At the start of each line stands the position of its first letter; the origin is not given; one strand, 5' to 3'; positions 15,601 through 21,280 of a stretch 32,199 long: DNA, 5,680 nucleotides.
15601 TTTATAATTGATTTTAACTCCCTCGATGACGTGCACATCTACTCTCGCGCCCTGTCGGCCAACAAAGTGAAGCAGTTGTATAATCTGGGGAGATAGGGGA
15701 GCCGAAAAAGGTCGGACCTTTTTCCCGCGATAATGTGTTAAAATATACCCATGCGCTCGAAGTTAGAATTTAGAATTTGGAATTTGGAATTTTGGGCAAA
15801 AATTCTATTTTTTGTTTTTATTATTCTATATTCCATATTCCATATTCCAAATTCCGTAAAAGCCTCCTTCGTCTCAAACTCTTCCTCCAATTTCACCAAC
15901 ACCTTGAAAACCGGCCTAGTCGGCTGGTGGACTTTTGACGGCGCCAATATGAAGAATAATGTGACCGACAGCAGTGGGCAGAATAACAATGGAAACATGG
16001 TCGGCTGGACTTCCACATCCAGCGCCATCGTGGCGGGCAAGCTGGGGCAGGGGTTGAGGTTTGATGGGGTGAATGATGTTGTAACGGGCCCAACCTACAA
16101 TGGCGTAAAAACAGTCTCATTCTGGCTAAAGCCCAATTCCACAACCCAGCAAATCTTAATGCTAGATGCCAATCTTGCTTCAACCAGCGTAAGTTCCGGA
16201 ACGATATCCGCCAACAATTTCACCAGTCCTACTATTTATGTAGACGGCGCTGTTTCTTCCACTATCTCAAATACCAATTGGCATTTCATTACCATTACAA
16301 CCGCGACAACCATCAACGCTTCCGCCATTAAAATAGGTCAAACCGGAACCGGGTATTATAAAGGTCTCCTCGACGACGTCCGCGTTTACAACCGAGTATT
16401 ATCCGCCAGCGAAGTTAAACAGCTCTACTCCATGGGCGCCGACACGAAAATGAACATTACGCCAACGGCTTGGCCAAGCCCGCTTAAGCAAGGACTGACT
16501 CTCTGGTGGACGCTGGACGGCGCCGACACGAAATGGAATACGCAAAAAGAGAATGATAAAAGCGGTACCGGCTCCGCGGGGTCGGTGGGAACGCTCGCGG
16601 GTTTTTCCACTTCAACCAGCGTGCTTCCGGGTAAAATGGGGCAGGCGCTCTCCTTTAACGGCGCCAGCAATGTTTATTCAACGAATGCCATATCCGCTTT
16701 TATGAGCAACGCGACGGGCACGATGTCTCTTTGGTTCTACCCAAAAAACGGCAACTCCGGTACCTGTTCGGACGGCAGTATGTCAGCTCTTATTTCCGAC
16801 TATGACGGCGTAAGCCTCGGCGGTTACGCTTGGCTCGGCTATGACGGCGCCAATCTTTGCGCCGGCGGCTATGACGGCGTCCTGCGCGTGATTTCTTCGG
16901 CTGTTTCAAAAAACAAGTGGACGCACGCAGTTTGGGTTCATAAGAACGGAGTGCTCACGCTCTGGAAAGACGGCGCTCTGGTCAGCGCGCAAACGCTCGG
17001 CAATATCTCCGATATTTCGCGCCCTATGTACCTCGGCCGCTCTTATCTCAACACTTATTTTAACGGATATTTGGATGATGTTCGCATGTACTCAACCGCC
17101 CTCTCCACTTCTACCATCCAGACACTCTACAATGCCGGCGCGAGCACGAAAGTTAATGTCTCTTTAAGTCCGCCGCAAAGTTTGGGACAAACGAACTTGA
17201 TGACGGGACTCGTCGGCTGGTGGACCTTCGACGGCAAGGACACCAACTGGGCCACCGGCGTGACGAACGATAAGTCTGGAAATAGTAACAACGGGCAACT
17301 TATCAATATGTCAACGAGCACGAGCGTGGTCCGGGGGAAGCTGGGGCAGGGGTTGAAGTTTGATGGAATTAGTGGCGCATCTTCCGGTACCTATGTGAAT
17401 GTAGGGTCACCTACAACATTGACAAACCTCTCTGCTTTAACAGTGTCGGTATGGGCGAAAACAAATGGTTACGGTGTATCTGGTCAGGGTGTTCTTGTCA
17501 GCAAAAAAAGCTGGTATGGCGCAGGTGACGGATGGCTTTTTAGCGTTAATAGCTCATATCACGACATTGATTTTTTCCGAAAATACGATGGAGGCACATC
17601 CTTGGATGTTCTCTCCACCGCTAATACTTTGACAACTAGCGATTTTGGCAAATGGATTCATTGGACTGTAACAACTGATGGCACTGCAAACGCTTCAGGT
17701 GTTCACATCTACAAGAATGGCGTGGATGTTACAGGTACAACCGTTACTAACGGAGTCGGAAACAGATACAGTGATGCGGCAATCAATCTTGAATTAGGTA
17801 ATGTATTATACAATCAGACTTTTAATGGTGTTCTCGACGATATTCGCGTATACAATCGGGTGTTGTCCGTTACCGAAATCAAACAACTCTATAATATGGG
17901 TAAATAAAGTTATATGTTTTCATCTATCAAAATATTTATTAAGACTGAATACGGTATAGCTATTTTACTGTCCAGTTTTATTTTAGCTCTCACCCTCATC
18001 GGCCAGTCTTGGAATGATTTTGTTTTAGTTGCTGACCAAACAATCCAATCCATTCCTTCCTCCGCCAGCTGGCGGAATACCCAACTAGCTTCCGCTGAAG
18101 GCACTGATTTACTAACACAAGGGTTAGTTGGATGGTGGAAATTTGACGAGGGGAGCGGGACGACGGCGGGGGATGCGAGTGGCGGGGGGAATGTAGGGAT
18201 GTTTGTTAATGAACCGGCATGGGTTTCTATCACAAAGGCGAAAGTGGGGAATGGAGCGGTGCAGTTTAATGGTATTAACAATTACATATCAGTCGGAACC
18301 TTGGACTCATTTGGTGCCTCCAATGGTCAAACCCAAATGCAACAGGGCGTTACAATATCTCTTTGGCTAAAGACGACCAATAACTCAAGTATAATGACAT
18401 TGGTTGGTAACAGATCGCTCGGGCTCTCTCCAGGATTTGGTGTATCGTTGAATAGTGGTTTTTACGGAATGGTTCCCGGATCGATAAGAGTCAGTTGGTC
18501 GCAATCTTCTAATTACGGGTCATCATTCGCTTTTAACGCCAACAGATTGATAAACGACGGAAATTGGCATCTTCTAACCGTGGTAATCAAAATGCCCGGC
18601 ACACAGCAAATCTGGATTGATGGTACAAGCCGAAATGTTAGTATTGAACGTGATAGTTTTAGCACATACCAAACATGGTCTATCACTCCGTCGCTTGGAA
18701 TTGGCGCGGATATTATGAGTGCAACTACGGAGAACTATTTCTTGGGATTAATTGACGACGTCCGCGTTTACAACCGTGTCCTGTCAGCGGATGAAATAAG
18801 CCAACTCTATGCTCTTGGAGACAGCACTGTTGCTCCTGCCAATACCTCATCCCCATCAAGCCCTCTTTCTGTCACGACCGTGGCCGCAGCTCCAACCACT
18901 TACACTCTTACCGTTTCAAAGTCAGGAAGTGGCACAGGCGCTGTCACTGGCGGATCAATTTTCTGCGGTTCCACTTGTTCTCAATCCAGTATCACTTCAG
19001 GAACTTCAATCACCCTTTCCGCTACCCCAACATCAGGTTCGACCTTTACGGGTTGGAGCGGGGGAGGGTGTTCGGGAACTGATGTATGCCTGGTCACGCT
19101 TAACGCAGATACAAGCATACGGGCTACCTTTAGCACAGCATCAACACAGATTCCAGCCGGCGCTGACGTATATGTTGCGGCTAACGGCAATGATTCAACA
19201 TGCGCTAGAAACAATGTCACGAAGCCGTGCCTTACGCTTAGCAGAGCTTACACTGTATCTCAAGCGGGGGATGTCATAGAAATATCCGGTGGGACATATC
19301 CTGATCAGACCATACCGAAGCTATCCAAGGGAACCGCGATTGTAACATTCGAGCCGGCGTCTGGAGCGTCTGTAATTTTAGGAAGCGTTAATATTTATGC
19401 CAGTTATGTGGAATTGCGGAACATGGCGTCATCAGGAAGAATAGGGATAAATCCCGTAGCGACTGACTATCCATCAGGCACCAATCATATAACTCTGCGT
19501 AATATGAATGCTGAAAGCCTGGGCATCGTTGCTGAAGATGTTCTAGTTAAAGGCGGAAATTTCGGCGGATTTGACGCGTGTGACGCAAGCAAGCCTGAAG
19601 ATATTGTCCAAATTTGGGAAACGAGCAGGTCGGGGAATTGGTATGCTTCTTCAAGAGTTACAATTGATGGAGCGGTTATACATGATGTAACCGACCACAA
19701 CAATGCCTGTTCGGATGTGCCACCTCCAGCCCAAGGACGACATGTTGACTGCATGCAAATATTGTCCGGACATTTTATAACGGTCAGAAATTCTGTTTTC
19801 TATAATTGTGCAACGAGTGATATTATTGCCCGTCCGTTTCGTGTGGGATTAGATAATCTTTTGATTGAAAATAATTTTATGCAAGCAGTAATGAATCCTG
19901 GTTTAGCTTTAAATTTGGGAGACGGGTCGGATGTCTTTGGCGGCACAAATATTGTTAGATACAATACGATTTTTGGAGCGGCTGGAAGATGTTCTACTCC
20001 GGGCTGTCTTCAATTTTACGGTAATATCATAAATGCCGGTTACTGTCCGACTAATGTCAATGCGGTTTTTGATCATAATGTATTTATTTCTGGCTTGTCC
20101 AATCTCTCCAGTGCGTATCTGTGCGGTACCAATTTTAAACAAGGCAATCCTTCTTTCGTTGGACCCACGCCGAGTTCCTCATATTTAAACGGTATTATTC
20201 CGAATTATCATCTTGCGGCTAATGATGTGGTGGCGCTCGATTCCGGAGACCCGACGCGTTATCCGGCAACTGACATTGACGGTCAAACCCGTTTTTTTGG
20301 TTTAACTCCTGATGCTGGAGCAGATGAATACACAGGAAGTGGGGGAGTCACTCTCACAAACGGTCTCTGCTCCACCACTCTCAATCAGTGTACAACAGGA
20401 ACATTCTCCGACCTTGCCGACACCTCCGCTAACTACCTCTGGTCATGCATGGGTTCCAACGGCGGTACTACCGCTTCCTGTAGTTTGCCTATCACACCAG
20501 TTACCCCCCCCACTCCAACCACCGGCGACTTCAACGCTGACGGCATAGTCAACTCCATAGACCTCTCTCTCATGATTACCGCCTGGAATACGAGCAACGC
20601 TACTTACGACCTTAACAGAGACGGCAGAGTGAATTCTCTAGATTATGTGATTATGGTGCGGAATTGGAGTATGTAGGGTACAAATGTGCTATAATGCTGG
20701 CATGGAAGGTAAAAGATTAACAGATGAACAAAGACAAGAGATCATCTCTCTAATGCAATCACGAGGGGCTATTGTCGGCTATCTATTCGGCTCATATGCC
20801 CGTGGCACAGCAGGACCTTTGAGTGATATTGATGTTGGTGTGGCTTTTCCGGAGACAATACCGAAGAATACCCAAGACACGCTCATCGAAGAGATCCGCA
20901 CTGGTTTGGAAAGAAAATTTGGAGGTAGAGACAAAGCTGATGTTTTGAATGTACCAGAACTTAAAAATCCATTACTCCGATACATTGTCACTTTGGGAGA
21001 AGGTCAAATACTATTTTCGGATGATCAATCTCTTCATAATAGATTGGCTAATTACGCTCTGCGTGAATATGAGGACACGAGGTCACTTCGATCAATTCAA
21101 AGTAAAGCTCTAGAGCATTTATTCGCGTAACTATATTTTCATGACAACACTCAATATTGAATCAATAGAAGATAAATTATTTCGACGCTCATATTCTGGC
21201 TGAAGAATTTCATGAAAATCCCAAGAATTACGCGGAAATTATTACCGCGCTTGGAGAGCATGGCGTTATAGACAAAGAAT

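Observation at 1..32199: Whole-window architecture: co-oriented paralog/TA mosaic, with TA cassettes possibly stabilising a recombination-prone surface-protein locus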

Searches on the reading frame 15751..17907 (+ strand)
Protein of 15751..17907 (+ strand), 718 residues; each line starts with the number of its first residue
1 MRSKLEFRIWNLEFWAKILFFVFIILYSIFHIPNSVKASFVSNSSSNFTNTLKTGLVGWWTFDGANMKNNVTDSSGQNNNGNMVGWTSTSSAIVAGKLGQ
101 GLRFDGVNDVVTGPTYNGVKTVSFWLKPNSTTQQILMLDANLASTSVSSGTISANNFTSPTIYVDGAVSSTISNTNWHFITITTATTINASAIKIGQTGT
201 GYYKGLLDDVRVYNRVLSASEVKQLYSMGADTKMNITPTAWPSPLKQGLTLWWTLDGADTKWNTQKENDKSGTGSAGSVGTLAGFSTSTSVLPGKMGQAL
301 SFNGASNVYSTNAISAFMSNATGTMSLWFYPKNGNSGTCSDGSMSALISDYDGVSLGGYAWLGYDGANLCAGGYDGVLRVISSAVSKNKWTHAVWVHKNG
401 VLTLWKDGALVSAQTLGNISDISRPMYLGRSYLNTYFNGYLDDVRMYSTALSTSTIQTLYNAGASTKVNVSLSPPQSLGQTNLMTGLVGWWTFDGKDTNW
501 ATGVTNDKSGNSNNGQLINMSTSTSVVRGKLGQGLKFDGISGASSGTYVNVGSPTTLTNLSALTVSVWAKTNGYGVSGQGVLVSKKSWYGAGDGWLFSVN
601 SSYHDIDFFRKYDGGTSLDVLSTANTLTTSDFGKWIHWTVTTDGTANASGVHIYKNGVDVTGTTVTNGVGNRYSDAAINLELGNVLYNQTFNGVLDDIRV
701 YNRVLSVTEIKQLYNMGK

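Call 7: search_protein_families(library=pfam, proteins=[window:15751-17907:+], max_evalue=0.01)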
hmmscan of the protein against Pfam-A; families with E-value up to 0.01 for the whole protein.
window:15751-17907:+ (718 aa): 2 families
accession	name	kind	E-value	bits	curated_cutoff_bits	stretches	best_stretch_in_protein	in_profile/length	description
PF13385.13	Laminin_G_3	-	7.5e-43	146.7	27.6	3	545-711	3-151/151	Concanavalin A-like lectin/glucanases superfamily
PF00354.24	Pentaxin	-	2.5e-05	24.5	25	0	387-464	82-171/194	Pentaxin family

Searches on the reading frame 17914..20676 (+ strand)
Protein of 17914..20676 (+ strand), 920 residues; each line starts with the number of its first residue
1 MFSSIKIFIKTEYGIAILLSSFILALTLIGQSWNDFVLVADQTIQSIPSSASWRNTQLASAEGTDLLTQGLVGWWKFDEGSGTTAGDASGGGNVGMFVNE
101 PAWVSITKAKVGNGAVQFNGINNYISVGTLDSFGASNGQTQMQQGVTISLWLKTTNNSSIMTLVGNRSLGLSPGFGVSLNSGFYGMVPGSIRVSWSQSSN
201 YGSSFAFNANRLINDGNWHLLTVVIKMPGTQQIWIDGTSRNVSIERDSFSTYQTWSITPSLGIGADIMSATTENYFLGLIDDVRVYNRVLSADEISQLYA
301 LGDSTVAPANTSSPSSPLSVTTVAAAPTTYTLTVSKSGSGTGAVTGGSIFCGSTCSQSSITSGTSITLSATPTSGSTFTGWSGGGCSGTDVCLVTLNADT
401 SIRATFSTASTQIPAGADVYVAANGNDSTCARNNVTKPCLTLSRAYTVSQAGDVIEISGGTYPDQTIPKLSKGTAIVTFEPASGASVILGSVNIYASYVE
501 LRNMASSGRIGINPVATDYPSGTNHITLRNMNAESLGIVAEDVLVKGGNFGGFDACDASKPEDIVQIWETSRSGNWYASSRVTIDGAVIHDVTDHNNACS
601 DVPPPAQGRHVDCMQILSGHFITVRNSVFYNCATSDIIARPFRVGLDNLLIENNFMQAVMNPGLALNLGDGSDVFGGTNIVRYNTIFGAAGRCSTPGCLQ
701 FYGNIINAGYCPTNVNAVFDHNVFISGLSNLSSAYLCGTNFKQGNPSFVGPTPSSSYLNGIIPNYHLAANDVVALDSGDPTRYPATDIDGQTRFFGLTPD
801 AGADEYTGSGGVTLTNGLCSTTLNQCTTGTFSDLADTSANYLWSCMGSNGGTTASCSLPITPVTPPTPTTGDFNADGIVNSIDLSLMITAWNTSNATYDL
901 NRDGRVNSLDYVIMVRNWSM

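Call 7: search_protein_families(library=pfam, proteins=[window:17914-20676:+], max_evalue=0.01)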
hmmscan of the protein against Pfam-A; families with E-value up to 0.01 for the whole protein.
window:17914-20676:+ (920 aa): 3 families
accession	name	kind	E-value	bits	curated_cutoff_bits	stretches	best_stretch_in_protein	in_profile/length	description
PF13385.13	Laminin_G_3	-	1.5e-18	67.8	27.6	1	139-296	13-151/151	Concanavalin A-like lectin/glucanases superfamily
PF00404.24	Dockerin_1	-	7e-11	42.6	22.9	1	871-916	2-54/57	Dockerin type I domain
PF18998.6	Flg_new_2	-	6.4e-08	32.9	23.6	1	343-408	7-71/73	Divergent InlB B-repeat domain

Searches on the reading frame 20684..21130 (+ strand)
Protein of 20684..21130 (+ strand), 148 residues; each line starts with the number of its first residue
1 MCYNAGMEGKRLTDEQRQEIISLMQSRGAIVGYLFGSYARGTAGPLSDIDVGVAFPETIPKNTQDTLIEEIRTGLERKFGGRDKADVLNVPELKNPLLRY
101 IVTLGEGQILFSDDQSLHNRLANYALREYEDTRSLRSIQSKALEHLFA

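Call 7: search_protein_families(library=pfam, proteins=[window:20684-21130:+], max_evalue=0.01)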
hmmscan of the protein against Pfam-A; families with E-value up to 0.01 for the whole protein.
window:20684-21130:+ (148 aa): 2 families
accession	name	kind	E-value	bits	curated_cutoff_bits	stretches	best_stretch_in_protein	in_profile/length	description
PF18765.7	Polbeta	-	7.6e-11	42.5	26.9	1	19-115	2-92/93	Polymerase beta, Nucleotidyltransferase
PF01909.29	NTP_transf_2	-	7.2e-10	39.6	21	1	33-94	18-78/93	Nucleotidyltransferase domain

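Call 33: list_cluster_members(proteins=[P0001, window:20684-21130:+, window:9421-9846:+, window:21695-22834:+])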
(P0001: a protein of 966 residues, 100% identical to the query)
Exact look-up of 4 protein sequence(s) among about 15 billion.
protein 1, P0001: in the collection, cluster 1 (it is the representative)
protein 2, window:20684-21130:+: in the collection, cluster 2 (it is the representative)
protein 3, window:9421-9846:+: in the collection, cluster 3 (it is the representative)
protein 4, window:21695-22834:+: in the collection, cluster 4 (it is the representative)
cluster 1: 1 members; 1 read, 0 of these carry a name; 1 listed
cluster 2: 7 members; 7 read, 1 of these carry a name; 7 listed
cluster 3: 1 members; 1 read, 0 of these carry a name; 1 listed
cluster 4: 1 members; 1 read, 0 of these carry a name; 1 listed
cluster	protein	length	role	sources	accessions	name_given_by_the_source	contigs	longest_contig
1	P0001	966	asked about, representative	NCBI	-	-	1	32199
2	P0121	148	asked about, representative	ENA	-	-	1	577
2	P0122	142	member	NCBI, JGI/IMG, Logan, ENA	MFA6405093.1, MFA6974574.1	MAG: nucleotidyltransferase domain-containing protein [Candidatus Paceibacterota ... | predicted nucleotidyltransferase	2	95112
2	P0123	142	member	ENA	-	-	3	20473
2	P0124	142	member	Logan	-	-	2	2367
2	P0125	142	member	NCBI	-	-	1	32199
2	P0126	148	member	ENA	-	-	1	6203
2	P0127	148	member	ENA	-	-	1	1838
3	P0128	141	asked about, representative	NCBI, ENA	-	-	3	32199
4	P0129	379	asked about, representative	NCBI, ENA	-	-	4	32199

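Call 46: search_protein_families(library=pfam, proteins=[L025:10924-11151:+, L025:11959-13230:+, L025:13300-13731:+], max_evalue=0.01)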
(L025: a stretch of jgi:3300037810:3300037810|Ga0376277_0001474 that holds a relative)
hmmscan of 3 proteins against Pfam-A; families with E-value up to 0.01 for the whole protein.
L025:10924-11151:+ (75 aa): 0 families

L025:11959-13230:+ (423 aa): 2 families
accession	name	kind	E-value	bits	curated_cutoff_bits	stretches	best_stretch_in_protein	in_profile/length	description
PF12705.13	PDDEXK_1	-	0.00012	22.5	22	1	267-361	120-172/247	PD-(D/E)XK nuclease superfamily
PF04606.18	Ogr_Delta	-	0.0061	16.9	26.3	0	50-87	2-39/47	Ogr/Delta-like zinc finger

L025:13300-13731:+ (143 aa): 1 family
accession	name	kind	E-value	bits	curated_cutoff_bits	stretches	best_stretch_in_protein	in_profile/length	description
PF05635.17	23S_rRNA_IVP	-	0.0094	16.6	33.8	0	15-66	1-52/106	23S rRNA-intervening sequence protein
